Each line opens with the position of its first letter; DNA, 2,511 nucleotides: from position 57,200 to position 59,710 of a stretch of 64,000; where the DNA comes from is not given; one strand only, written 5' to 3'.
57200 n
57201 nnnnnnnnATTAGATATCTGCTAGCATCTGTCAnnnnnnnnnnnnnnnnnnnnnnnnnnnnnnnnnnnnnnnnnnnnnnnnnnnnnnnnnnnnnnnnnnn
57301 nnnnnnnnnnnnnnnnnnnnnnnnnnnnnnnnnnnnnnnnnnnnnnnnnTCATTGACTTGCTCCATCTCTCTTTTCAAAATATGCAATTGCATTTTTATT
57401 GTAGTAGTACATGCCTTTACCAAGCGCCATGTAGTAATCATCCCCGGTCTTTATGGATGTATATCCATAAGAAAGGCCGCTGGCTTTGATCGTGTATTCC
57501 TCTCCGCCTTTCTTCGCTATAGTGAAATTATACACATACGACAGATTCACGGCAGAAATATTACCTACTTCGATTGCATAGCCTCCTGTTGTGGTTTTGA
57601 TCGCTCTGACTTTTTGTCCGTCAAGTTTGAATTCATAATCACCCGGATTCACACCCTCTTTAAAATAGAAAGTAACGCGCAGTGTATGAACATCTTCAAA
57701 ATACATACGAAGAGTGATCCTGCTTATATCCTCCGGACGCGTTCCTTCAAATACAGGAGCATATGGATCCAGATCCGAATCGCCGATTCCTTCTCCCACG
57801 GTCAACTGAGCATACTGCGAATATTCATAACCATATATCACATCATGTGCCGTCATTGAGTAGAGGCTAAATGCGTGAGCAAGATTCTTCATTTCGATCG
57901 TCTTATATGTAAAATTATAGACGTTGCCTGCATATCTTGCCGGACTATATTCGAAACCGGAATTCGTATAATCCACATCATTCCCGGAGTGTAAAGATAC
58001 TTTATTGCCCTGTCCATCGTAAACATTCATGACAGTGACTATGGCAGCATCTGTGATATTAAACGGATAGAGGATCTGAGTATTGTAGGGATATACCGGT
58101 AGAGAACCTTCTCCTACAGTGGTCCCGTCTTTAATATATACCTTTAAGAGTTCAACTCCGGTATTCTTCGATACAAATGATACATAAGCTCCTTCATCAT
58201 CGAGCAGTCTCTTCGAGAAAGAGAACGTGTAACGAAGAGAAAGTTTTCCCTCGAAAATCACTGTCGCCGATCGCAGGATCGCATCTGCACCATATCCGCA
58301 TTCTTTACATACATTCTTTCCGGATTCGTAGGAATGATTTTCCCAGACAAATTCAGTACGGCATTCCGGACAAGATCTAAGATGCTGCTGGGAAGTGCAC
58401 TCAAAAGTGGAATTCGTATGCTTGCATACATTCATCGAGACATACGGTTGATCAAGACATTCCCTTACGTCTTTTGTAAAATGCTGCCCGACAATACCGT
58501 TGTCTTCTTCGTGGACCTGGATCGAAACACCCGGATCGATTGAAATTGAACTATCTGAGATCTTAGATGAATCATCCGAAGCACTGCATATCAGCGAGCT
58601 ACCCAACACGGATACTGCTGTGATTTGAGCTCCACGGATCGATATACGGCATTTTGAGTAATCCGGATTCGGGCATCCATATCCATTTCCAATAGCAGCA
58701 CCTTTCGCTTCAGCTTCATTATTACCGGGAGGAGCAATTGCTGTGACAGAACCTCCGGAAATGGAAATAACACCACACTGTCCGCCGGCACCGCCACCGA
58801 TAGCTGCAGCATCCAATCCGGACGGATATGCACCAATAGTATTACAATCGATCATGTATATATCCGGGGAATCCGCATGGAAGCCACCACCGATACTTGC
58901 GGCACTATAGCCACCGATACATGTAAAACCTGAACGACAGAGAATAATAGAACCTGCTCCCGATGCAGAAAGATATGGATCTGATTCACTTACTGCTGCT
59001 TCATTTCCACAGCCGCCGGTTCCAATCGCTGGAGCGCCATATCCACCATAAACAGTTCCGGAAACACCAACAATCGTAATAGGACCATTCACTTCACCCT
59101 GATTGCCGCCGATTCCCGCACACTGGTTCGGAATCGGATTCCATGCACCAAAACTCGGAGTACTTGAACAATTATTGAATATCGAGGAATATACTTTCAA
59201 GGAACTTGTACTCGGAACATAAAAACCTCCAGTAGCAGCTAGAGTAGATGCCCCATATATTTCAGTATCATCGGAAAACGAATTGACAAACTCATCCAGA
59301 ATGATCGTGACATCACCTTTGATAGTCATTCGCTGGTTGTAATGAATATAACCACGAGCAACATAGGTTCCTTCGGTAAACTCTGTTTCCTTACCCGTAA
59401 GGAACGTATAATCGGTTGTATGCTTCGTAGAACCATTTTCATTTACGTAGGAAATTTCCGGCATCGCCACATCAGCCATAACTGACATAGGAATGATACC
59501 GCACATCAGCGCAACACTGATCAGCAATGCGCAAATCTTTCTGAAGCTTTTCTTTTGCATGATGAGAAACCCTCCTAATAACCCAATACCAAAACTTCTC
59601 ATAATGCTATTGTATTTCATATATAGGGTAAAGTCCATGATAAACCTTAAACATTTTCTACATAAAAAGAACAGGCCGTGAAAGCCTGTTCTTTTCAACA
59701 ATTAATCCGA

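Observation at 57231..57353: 40-aa acidic ORF translationally coupled (ATGA) to beta-helix gene 2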

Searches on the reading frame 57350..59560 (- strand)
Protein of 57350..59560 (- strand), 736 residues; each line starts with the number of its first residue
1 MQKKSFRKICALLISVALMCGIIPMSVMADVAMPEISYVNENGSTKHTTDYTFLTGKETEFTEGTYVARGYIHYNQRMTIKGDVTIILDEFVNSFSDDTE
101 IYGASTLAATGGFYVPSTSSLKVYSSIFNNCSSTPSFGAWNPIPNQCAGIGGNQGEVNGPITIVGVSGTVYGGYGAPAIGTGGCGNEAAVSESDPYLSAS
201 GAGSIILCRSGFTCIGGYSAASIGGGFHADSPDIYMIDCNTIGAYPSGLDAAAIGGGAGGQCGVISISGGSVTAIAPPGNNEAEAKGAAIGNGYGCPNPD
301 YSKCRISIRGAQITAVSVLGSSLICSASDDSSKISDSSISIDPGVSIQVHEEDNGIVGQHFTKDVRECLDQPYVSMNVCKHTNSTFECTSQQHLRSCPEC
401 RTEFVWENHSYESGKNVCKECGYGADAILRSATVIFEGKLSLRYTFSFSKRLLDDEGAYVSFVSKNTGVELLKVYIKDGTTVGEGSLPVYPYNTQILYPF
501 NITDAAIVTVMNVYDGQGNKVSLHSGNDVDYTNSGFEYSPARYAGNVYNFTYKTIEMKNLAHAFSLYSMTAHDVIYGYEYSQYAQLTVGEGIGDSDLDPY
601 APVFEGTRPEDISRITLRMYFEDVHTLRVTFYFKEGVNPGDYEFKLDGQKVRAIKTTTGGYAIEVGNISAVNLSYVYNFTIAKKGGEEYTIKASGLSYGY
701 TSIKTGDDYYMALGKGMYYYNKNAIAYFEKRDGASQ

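Call 5: search_protein_families(library=pfam, proteins=[window:57350-59560:-], max_evalue=1)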
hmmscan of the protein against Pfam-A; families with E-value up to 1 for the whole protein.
window:57350-59560:- (736 aa): 2 families
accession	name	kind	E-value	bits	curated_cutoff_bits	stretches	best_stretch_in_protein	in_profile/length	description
PF08271.17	Zn_Ribbon_TF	-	0.0017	18.3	29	1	396-423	2-27/43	TFIIB zinc-binding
PF18889.6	Beta_helix_3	-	0.036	14.9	27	1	265-294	1-20/20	Beta helix repeat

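Call 6: search_protein_families(library=ncbifam, proteins=[window:57350-59560:-], max_evalue=1)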
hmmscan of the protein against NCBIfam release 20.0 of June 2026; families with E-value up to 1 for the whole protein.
window:57350-59560:- (736 aa): 1 family
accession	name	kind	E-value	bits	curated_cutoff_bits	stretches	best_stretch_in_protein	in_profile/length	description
NF003214.0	PRK04179.1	equivalog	0.064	13.2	71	1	408-431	25-48/62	50S ribosomal protein L37e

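Call 20: find_related_loci(query=window:57350-59560:-, collection=genome_contigs, flank=6000)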
Query window:57350-59560:- (736 aa) in genome_contigs; peptide patterns used: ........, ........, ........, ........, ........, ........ (x = any residue, [..] = any of these).
20 stretches matched a pattern, but none encodes a relative of the query by tblastn (E <= 1e-3).
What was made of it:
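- Tried and rejected: 20 pattern matches were found, and none was confirmed (call 20).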

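Call 22: find_homologous_proteins(query=window:57350-59560:-, max_evalue=0.001)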
Query window:57350-59560:- (736 aa): 9 proteins with E <= 0.001 among 8000 candidates.
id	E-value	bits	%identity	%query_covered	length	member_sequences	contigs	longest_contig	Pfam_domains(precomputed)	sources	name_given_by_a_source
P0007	0.0e+0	1676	100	100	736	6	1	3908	-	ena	-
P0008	0.0e+0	1056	67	100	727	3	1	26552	-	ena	-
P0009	1.3e-292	991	64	100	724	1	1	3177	-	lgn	-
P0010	2.0e-291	987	64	100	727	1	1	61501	-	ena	-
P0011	4.9e-125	437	43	81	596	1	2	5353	-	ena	-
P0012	1.5e-63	234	30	98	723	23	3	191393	-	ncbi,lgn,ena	-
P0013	3.1e-16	77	30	45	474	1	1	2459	-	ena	-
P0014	1.4e-6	45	43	7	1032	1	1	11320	PF18889.7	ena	-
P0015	7.4e-5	40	25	57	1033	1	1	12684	PF18889.7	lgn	-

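Call 23: find_encoding_contigs(protein=P0008, flank=6000, max_places=2)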
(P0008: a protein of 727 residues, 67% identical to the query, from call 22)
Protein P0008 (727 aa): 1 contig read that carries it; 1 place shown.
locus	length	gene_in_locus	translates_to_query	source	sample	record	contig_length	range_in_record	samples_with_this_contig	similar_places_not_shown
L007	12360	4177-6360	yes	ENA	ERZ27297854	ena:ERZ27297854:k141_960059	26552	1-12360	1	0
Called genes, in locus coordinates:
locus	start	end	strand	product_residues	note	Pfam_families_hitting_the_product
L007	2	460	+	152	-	?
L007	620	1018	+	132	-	PF01475:FUR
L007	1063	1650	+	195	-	PF21349:RUBY_RBDX, PF02915:Rubrerythrin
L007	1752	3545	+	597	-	PF00753:Lactamase_B (weak), PF19583:ODP, PF12724:Flavodoxin_5 (weak), PF01613:Flavin_Reduct, PF21349:RUBY_RBDX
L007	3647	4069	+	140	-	PF13279:4HBT_2, PF03061:4HBT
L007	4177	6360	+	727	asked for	-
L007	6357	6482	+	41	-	-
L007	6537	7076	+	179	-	-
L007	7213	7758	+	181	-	-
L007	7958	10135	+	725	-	-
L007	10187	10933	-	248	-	PF00165:HTH_AraC, PF12833:HTH_18, PF00165:HTH_AraC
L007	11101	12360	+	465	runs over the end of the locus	PF03935:SKN1_KRE6_Sbg1, PF26113:GH16_XgeA, PF00722:Glyco_hydro_16, PF02018:CBM_4_9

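Call 24: find_encoding_contigs(protein=P0010, flank=6000, max_places=2)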
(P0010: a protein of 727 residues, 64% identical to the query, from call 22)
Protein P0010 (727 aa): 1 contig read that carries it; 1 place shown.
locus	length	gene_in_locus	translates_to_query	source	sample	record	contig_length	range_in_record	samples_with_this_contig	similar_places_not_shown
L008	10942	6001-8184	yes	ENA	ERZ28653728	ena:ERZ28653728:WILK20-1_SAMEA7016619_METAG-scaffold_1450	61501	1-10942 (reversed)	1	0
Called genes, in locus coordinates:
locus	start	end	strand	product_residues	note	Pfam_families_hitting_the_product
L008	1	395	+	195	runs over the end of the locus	PF21349:RUBY_RBDX, PF02915:Rubrerythrin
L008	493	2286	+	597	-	PF19583:ODP, PF00258:Flavodoxin_1 (faint), PF12724:Flavodoxin_5 (weak), PF01613:Flavin_Reduct, PF21349:RUBY_RBDX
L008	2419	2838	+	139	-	PF13279:4HBT_2, PF03061:4HBT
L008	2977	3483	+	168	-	-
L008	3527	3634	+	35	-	-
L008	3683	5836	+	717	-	-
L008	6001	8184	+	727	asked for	-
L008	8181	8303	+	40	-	-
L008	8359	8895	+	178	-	-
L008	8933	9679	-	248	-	PF00165:HTH_AraC, PF12833:HTH_18, PF00165:HTH_AraC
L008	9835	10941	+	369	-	?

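Call 25: find_encoding_contigs(protein=P0012, flank=6000, max_places=3)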
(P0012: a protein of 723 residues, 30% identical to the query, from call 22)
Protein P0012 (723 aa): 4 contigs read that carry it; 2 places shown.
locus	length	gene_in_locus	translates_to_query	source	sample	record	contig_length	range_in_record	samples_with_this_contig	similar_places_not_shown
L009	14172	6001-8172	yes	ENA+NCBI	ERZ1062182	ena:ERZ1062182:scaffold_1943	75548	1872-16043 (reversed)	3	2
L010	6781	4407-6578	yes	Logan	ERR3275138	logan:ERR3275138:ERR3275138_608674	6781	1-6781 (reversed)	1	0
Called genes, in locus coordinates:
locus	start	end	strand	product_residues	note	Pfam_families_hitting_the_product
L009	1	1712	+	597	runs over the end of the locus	PF00753:Lactamase_B (faint), PF19583:ODP, PF12724:Flavodoxin_5 (weak), PF01613:Flavin_Reduct, PF21349:RUBY_RBDX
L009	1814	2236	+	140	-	PF13279:4HBT_2, PF03061:4HBT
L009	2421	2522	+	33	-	-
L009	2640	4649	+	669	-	-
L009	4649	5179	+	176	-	-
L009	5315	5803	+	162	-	-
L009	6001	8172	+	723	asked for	-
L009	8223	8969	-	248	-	PF00165:HTH_AraC, PF12833:HTH_18, PF00165:HTH_AraC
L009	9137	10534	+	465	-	PF03935:SKN1_KRE6_Sbg1, PF26113:GH16_XgeA, PF00722:Glyco_hydro_16, PF02018:CBM_4_9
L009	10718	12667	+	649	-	PF00795:CN_hydrolase, PF02540:NAD_synthase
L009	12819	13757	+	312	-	PF00005:ABC_tran, PF02463:SMC_N (weak), PF13304:AAA_21 (weak), PF13732:DrrA1-3_C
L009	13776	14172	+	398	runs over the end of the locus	PF12698:ABC2_membrane_3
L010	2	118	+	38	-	?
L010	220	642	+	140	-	PF13279:4HBT_2, PF03061:4HBT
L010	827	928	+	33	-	-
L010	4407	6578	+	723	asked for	-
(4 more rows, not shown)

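Call 26: find_encoding_contigs(protein=P0011, flank=6000, max_places=2)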
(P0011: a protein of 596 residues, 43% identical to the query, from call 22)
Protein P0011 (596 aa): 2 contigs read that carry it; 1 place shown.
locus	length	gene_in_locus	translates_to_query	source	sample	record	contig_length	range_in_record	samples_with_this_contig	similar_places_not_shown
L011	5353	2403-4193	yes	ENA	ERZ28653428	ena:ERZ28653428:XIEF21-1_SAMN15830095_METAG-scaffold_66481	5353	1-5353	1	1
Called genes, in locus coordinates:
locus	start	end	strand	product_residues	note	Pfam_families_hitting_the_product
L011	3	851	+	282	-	?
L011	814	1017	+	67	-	-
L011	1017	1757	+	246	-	-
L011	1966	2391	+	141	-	-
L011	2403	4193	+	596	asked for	-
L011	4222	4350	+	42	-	-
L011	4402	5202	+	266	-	-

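Call 46: search_solved_structures(query=window:57350-59560:-, max_evalue=1)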
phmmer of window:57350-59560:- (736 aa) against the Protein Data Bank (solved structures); distinct sequences matched with E-value up to 1: 0.

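Call 66: predict_structure(alignment_id=A6)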
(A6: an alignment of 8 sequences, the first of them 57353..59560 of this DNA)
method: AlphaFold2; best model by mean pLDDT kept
length: 736 residues; sequences in the alignment: 8
mean_pLDDT: 80.8   pTM: 0.56
mean pLDDT of the five models: 80.8, 79.4, 76.9, 76.7, 75.0
residues with pLDDT >= 90: 244; 70-90: 345; 50-70: 83; < 50: 64
segments of 3 or more residues with pLDDT < 50: 1-10, 12-31, 279-282, 412-414, 527-534, 550-552, 580-582, 587-591, 733-736
pLDDT, mean of each block of 10 residues (from residue 1): 43 47 35 79 87 90 95 94 96 86 93 96 90 89 91 95 95 93 68 71 94 92 92 94 83 90 92 75 72 81 87 87 83 84 88 63 86 88 67 74 68 55 73 77 85 88 86 87 63 82 82 88 59 63 69 71 82 70 47 73 91 89 80 90 94 88 87 91 91 92 80 85 84 46
secondary structure, 60 per line:
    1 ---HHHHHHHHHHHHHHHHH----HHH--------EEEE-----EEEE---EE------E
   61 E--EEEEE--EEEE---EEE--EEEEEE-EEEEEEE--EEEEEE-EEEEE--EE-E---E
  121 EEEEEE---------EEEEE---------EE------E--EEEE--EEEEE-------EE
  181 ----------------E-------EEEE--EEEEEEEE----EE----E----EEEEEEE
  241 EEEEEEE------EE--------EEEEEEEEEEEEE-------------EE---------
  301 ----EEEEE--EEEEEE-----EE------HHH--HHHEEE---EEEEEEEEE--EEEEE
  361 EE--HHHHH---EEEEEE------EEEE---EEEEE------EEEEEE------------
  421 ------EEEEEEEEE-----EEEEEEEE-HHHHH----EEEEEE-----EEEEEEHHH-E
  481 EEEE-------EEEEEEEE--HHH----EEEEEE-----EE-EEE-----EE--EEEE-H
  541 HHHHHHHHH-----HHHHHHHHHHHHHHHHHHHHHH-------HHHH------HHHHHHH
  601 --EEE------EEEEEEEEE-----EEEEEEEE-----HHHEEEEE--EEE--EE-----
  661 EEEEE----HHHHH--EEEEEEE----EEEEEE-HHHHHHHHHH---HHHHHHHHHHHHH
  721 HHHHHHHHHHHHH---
elements in order (helices of 4 or more, strands of 3 or more residues): H4-20 E36-39 E45-48 E64-68 E71-74 E78-80 E83-88 E90-96 E99-104 E106-110 E120-126 E136-140 E161-164 E167-171 E205-208 E211-218 E234-247 E264-276 E305-309 E312-317 E339-341 E345-353 E356-362 H365-369 E373-378 E385-388 E392-396 E403-408 E427-435 E441-448 H450-454 E459-464 E470-475 E480-484 E492-499 E509-514 E523-525 E535-538 H540-549 H555-576 H584-587 H594-600 E603-605 E612-620 E626-633 E642-646 E649-651 E661-665 H670-674 E677-683 E688-693 H695-704 H708-733
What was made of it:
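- Checked: An AlphaFold2 model (pLDDT 80.8) shows an all-beta region at residues 36-320 (call 66).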

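Call 69: fold_search(model_id=the predicted structure, library=pdb)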
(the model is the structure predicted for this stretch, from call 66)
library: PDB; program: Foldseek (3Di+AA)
matches with E <= 10: 1385; with E <= 0.001: 1
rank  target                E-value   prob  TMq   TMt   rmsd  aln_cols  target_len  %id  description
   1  2wng                  7.5e-04  0.97  0.10  0.21  17.6       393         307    9  complete extracellular structure of human signal regulatory protein (SIRP) alpha (released 2009-07-21)
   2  3ixt_A                1.3e-03  0.99  0.11  0.29  17.4       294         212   10  Crystal Structure of Motavizumab Fab Bound to Peptide Epitope (released 2010-01-19)
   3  5vl3_T                1.9e-03  0.91  0.10  0.20  19.1       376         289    7  CD22 d1-d3 in complex with therapeutic Fab Epratuzumab (released 2017-10-11)
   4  5vkj_A                2.1e-03  0.87  0.10  0.20  18.3       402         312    7  Crystal structure of human CD22 Ig domains 1-3 (released 2017-10-04)
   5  6wf1_H                2.2e-03  0.96  0.09  0.24  18.7       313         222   10  Crystal Structure of Broadly Neutralizing Antibody 3I14 Bound to the Influenza A H10 Hemagglutinin (released 2020-11-25)
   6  3ixt_H                2.3e-03  0.99  0.11  0.29  18.2       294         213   12  Crystal Structure of Motavizumab Fab Bound to Peptide Epitope (released 2010-01-19)
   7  2gys_A                2.3e-03  0.95  0.12  0.20  23.0       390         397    8  2.7 A structure of the extracellular domains of the human beta common receptor involved in IL-3, IL-5, and GM-CSF sign (released 2006-06-20)
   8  9rm3_C                2.3e-03  0.90  0.11  0.22  18.4       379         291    7  Crystal structure of human CD22 Ig domains 1-3 in complex with modified sialoside 17 (released 2026-01-28)
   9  3qwo_A                2.4e-03  0.95  0.09  0.24  18.6       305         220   11  Crystal structure of a motavizumab epitope-scaffold bound to motavizumab Fab (released 2011-05-04)
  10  9ro7_D                2.4e-03  0.91  0.10  0.21  18.0       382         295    6  Crystal structure of human CD22 Ig domains 1-3 in complex with modified sialoside 7-012 (released 2025-12-10)
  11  5vl3_S                2.9e-03  0.87  0.10  0.20  19.0       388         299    6  CD22 d1-d3 in complex with therapeutic Fab Epratuzumab (released 2017-10-11)
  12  9e69_A                3.2e-03  0.94  0.09  0.25  18.1       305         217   12  Antibody 5E10 (released 2025-07-16)
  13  6iaa_A                3.2e-03  0.35  0.07  0.07  21.2       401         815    8  hRobo2 ectodomain (released 2019-03-13)
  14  4i2x_E                3.4e-03  0.77  0.10  0.19  19.9       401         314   10  Crystal structure of Signal Regulatory Protein gamma (SIRP-gamma) in complex with FabOX117 (released 2013-12-18)
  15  3wo3_D                3.4e-03  0.41  0.07  0.15  22.9       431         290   10  Crystal structure of IL-18 in complex with IL-18 receptor alpha (released 2014-12-17)
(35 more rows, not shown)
